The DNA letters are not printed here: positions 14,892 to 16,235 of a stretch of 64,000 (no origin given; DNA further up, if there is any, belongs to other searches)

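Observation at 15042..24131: Seven-gene same-strand cluster for uptake and processing of an amino-acid or amide-like compound of unknown identity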

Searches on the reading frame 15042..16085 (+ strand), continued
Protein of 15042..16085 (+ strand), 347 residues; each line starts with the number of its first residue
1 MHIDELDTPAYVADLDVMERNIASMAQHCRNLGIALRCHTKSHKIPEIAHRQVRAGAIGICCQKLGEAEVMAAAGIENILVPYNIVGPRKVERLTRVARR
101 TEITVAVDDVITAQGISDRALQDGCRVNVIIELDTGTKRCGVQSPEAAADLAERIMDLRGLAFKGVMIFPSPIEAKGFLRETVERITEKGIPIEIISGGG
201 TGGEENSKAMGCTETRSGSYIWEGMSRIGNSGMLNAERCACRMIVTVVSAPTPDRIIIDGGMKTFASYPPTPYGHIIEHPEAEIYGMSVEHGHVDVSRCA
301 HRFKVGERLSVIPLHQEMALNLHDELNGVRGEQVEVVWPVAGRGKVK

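Call 52: search_protein_families(library=pfam, proteins=[L072:1655-2974:-, L072:3116-4585:-, L072:5916-6530:+, L072:7537-8196:-, L072:11418-13295:-, L072:13345-14109:-, L072:14124-15485:-, L069:1604-3724:+, L069:3820-4992:-, L069:11058-12314:-], max_evalue=0.001)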
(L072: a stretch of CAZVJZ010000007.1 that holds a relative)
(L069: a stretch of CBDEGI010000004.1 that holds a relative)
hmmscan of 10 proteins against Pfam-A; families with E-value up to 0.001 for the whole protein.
L072:1655-2974:- (439 aa): 2 families
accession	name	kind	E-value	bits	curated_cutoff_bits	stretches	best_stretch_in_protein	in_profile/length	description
PF02934.20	GatB_N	-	2e-87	293.3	23.4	1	1-244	40-276/277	GatB/GatE catalytic domain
PF02637.23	GatB_Yqey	-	1.2e-52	178.1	27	1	284-430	1-148/148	GatB domain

L072:3116-4585:- (489 aa): 1 family
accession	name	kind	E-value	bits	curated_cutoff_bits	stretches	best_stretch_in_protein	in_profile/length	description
PF01425.27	Amidase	-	3.5e-163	544.2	27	1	25-468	1-444/445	Amidase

L072:5916-6530:+ (204 aa): 1 family
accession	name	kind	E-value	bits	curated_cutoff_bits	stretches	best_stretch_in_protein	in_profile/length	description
PF01728.25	FtsJ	-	3.9e-58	196.8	24.1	1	23-200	1-181/181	FtsJ-like methyltransferase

L072:7537-8196:- (219 aa): 5 families
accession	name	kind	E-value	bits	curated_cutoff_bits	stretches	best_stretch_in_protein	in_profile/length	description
PF00406.28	ADK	-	1.9e-44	151.8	26.8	1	8-185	1-148/151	Adenylate kinase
PF13207.12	AAA_17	-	1.5e-22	80.8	27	1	9-124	1-122/136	AAA domain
PF05191.20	ADK_lid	-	1.7e-14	53.8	26.6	1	124-159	1-36/36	Adenylate kinase, active site lid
PF13238.12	AAA_18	-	4e-09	37.4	29.4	1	7-125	2-112/128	AAA domain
PF00448.28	SRP54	-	0.00027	21.1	22.7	1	6-109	4-113/196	SRP54-type protein, GTPase domain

L072:11418-13295:- (625 aa): 2 families
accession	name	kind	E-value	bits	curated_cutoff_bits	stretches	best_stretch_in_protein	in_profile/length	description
PF01314.23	AFOR_C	-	1.5e-142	475.8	27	1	220-620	2-385/385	Aldehyde ferredoxin oxidoreductase, domains 2 & 3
PF02730.20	AFOR_N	-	1.4e-73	247.3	29.8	1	6-205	1-198/199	Aldehyde ferredoxin oxidoreductase, N-terminal domain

L072:13345-14109:- (254 aa): 3 families
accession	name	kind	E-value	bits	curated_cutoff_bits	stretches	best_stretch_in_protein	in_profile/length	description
PF00535.33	Glycos_transf_2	-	1.1e-31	110.5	23.3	1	11-177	1-167/168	Glycosyl transferase family 2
PF13641.12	Glyco_tranf_2_3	-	2e-08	35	27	1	10-127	3-123/230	Glycosyltransferase like family 2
PF10111.15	Glyco_tranf_2_2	-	4.2e-06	26.9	27.3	1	11-105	1-95/276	Glycosyltransferase like family 2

L072:14124-15485:- (453 aa): 3 families
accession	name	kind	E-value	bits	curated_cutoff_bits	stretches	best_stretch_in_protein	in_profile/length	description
PF16192.10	PMT_4TMC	-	4.9e-14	52.7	32.4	1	277-451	2-202/202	C-terminal four TMM region of protein-O-mannosyltransferase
PF02366.24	PMT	-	4.3e-11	43.3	22.7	1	63-268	17-242/245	Dolichyl-phosphate-mannose-protein mannosyltransferase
PF13231.12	PMT_2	-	1.4e-08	35.5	26.1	1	92-245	2-142/160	Dolichyl-phosphate-mannose-protein mannosyltransferase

L069:1604-3724:+ (706 aa): 10 families
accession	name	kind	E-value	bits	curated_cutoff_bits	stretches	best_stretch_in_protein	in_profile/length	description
PF01653.23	DNA_ligase_aden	-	5.5e-85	285.4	27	1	93-344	3-253/253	NAD-dependent DNA ligase adenylation domain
PF03120.22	DNA_ligase_OB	-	1e-31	109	32.9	1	347-421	1-75/79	NAD-dependent DNA ligase OB-fold domain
PF12826.13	HHH_2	-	4e-23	81.8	27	1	533-596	1-64/64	Helix-hairpin-helix motif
PF00533.33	BRCT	-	1.1e-15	58.1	21.3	1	618-685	6-74/78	BRCA1 C Terminus (BRCT) domain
PF14520.12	HHH_5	-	1.8e-14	54.4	27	1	538-586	5-54/57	Helix-hairpin-helix domain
PF03119.21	DNA_ligase_ZBD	-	4.8e-11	42.8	25.8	1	432-457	2-27/27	NAD-dependent DNA ligase C4 zinc finger domain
PF12738.14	PTCB-BRCT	-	5.7e-07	29.9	22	1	629-681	9-60/63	twin BRCT domain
PF22745.1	Nlig-Ia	-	6.7e-07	30.3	27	1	29-78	3-52/92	DNA ligase-like, N-terminal NAD+-binding domain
PF00633.29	HHH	-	3.4e-06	27.1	24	1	557-586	1-30/30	Helix-hairpin-helix motif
PF16589.12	BRCT_2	-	3.5e-05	24.4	27.3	1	618-681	3-66/86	BRCT domain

L069:3820-4992:- (390 aa): 5 families
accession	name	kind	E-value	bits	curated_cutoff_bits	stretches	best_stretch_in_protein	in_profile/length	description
PF13088.12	BNR_2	-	2.3e-31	109.6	31.4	1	65-354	1-272/277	BNR repeat-like domain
PF13859.12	BNR_3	-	1.4e-18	67.8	27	1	56-362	1-308/308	BNR repeat-like domain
PF02012.26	BNR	-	6.5e-11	41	27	0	210-221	1-12/12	BNR/Asp-box repeat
PF24316.1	Tli3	-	2.5e-08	34.7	27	0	52-103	49-101/129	T6SS Tli3 immunity protein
PF21471.3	Reelin_subrepeat-B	-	8.5e-07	29.2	27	0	135-153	55-73/127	Reelin subrepeat B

L069:11058-12314:- (418 aa): 6 families
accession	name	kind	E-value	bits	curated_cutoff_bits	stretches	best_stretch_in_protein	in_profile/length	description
PF00326.27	Peptidase_S9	-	1.8e-09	37.8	22.6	1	158-312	36-187/213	Prolyl oligopeptidase family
PF05448.18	AXE1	-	1.2e-08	34.5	21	1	68-214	56-204/321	Acetyl xylan esterase (AXE1)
PF00561.26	Abhydrolase_1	-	8.1e-06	26.1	25.8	1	98-218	3-102/245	alpha/beta hydrolase fold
PF12146.15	Hydrolase_4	-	1.1e-05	25.3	27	0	100-217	7-108/239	Serine aminopeptidase, S33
PF12697.13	Abhydrolase_6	-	1.5e-05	26.2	26.3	1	98-330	1-168/217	Alpha/beta hydrolase family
PF01738.24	DLH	-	0.00087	19.4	21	0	155-218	66-129/217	Dienelactone hydrolase family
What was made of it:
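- Tried and rejected: The 'amidase' near the g1 orthologue in Bathyarchaeia L072 is GatA next to GatB, so I rejected it as a g4 link (call 52).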

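Call 63: search_protein_families(library=ncbifam, proteins=[L001:16713-18236:+], max_evalue=1e-10)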
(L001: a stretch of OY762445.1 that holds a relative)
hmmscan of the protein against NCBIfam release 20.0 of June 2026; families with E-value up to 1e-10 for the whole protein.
L001:16713-18236:+ (507 aa): 2 families
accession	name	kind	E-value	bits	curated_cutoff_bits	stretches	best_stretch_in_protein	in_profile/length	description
NF001989.1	PRK00784.1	equivalog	4.5e-161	536.7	273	1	25-500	2-477/480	cobyric acid synthase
TIGR00313.1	cobQ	equivalog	1.3e-114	383.7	309.9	1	26-497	1-476/477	cobyric acid synthase CobQ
